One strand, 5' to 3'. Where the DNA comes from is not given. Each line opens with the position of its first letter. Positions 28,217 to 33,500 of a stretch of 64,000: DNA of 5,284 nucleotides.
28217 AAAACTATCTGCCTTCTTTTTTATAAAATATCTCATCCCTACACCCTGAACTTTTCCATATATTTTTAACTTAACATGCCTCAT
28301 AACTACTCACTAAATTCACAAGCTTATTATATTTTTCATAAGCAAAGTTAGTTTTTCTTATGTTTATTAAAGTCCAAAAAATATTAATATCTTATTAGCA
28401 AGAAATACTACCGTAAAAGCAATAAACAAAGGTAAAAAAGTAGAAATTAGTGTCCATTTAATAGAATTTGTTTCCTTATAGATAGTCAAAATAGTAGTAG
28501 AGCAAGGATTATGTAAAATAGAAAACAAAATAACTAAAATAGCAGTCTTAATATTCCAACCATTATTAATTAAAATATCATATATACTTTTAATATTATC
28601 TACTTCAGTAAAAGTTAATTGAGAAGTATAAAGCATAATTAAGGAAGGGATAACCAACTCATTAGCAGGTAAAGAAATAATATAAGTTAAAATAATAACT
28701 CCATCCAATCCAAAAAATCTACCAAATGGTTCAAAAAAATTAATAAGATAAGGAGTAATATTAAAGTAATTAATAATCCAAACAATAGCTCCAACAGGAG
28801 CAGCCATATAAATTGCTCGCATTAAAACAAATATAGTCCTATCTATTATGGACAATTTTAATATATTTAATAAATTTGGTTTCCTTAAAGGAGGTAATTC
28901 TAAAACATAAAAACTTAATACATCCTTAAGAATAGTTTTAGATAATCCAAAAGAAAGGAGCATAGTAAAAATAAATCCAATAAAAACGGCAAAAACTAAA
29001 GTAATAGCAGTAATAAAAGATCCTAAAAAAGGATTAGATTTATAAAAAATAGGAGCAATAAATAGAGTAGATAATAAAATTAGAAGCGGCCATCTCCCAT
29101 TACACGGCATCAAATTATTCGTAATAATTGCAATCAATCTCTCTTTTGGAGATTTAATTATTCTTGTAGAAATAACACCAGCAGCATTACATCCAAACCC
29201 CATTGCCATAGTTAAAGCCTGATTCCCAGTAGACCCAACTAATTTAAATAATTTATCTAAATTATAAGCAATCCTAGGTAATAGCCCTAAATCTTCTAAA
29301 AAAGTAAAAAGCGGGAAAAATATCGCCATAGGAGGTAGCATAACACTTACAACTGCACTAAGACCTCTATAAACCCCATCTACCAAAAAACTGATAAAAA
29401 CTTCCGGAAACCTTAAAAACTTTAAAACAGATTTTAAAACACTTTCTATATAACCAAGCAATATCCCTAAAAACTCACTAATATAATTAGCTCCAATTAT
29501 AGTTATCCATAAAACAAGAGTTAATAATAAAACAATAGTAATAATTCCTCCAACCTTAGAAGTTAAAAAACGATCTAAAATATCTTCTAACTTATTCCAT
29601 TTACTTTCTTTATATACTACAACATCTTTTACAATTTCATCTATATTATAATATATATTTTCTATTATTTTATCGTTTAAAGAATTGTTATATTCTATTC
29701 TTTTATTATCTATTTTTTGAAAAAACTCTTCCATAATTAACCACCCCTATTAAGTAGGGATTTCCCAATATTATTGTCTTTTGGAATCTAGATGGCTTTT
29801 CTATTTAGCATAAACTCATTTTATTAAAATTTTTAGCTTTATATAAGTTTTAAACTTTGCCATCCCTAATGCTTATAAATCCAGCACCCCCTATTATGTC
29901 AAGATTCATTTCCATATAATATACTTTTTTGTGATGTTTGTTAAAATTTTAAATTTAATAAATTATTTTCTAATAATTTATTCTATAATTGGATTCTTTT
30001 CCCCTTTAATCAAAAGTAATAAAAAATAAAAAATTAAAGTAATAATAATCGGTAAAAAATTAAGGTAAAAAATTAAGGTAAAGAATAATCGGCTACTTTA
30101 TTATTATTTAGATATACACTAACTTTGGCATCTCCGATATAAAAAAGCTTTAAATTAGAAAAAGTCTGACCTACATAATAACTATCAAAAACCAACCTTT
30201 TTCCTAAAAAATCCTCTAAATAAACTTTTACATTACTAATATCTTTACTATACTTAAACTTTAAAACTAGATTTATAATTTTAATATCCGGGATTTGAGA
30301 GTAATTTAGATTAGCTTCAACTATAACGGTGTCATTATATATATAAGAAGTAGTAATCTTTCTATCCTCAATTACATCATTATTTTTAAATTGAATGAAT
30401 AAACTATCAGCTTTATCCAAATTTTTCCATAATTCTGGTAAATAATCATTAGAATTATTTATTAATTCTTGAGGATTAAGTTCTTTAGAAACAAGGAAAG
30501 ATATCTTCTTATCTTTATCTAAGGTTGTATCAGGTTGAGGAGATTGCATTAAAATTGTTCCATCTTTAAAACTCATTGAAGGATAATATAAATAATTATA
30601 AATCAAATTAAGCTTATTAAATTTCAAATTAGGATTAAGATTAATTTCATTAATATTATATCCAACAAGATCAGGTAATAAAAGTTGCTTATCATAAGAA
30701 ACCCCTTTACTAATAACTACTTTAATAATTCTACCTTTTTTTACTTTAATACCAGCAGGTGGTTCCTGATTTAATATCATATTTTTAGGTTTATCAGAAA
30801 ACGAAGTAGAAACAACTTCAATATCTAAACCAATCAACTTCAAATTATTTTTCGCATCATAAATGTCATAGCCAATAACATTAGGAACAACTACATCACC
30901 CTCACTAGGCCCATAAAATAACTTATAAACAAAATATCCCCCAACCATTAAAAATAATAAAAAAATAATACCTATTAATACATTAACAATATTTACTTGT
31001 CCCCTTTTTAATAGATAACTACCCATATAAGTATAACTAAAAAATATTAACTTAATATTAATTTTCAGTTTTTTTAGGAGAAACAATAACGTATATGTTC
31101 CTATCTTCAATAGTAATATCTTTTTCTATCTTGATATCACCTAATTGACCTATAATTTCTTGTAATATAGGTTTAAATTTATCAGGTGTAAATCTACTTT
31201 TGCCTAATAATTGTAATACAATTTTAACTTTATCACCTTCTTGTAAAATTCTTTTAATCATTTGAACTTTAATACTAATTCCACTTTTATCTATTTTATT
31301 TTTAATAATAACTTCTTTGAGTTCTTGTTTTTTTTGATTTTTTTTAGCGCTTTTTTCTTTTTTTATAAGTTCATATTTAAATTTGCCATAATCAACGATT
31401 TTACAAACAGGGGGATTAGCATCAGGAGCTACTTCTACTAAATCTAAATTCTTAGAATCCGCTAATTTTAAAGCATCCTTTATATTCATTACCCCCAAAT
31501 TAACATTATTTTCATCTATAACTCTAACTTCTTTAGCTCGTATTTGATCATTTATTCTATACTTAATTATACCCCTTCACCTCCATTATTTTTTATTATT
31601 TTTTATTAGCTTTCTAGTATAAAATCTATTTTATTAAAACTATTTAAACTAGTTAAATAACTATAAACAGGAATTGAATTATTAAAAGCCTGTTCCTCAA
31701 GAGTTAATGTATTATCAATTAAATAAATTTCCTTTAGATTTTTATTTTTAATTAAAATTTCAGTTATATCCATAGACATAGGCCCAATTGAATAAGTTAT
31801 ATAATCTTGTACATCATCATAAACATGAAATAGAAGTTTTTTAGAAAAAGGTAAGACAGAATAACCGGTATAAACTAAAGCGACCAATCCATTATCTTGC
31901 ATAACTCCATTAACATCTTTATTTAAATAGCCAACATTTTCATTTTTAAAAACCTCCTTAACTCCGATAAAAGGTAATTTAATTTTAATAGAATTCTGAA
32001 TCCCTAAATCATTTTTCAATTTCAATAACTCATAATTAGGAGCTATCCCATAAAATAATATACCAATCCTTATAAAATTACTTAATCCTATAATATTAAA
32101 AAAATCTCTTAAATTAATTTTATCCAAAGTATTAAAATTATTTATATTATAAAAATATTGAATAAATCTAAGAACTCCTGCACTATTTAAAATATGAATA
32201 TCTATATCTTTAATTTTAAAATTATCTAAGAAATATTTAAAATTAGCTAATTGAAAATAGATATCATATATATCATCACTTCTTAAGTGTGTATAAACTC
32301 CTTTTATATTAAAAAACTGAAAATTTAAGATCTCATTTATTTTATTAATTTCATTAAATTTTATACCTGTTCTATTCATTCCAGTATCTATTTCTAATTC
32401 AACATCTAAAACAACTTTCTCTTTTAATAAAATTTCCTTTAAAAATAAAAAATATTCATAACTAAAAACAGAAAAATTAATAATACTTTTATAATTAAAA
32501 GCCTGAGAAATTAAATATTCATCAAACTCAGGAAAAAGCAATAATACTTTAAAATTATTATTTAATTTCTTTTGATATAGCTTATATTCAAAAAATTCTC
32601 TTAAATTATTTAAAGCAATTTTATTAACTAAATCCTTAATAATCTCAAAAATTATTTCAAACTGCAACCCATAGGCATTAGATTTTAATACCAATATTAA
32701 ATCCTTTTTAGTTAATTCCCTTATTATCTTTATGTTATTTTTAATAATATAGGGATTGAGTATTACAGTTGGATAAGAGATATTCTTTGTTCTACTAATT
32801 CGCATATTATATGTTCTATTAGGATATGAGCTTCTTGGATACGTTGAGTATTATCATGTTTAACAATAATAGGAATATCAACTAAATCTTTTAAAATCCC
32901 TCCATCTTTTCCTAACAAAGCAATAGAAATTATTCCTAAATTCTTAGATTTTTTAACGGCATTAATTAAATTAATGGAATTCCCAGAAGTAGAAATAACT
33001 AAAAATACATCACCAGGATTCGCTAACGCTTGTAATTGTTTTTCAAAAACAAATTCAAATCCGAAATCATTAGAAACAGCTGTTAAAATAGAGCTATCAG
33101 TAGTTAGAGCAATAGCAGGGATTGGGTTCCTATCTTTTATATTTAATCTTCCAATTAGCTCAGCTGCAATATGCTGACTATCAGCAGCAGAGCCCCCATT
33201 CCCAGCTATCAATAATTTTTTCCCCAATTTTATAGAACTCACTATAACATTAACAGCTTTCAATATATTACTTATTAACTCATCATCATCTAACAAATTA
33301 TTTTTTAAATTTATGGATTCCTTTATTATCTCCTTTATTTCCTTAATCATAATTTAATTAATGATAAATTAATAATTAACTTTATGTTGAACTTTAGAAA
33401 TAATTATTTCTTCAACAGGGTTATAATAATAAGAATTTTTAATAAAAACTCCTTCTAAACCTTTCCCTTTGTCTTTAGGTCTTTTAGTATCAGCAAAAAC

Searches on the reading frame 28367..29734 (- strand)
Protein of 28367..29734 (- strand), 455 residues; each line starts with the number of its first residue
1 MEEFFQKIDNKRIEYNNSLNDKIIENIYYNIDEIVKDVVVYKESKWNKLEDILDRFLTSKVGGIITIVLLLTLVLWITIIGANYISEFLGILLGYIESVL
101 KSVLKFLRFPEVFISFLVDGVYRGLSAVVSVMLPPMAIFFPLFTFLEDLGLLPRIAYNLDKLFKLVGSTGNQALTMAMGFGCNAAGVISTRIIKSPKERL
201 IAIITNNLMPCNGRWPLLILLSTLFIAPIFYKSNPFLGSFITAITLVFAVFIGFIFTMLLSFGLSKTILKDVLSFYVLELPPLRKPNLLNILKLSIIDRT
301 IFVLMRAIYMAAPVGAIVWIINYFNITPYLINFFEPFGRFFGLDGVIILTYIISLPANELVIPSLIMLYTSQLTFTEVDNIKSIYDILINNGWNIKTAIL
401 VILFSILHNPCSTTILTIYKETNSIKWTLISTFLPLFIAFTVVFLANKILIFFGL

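Call 31: search_protein_families(library=pfam, proteins=[window:28367-29734:-], max_evalue=0.00001)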
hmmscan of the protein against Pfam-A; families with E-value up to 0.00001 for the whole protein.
window:28367-29734:- (455 aa): 2 families
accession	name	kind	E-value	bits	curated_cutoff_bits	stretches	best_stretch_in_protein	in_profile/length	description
PF07670.19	Gate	-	5.5e-28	97.9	29.6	2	130-219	2-98/104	Nucleoside recognition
PF07664.17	FeoB_C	-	4.9e-09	36.2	26.6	1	247-295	2-51/54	Ferrous iron transport protein B C terminus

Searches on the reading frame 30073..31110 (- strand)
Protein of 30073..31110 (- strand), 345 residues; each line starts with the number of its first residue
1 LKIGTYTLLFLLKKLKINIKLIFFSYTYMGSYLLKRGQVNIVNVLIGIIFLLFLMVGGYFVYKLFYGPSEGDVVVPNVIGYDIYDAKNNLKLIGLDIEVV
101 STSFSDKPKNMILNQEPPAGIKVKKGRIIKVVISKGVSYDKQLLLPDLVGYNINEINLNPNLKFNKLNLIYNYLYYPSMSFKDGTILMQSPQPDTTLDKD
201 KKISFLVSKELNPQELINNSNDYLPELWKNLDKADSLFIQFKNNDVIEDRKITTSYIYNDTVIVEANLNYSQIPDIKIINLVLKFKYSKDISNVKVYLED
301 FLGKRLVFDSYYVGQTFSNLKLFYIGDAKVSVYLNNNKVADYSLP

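Call 31: search_protein_families(library=pfam, proteins=[window:30073-31110:-], max_evalue=0.00001)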
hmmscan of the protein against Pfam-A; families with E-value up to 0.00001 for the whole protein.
window:30073-31110:- (345 aa): 1 family
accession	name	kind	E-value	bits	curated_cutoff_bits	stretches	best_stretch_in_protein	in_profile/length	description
PF03793.24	PASTA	-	2.1e-19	69.7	23.2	1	73-135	1-64/64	PASTA domain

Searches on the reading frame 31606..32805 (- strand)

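Call 31: search_protein_families(library=pfam, proteins=[window:31606-32805:-], max_evalue=0.00001)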
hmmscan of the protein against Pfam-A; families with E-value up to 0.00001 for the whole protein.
window:31606-32805:- (399 aa): 1 family
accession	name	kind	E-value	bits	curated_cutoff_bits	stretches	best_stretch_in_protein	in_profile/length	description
PF01168.26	Ala_racemase_N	-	2.2e-24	86.8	24.1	1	21-215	6-203/220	Alanine racemase, N-terminal domain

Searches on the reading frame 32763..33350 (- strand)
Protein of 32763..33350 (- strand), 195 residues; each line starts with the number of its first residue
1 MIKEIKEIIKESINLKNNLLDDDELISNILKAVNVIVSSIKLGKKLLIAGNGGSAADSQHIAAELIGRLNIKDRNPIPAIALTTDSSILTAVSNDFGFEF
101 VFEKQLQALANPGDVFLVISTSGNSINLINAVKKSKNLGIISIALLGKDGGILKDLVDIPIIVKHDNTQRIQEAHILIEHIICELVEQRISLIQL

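Call 31: search_protein_families(library=pfam, proteins=[window:32763-33350:-], max_evalue=0.00001)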
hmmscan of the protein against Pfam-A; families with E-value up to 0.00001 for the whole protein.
window:32763-33350:- (195 aa): 1 family
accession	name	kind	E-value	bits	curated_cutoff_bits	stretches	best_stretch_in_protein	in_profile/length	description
PF13580.11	SIS_2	-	1.2e-23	84.1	27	1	24-147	16-138/138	SIS domain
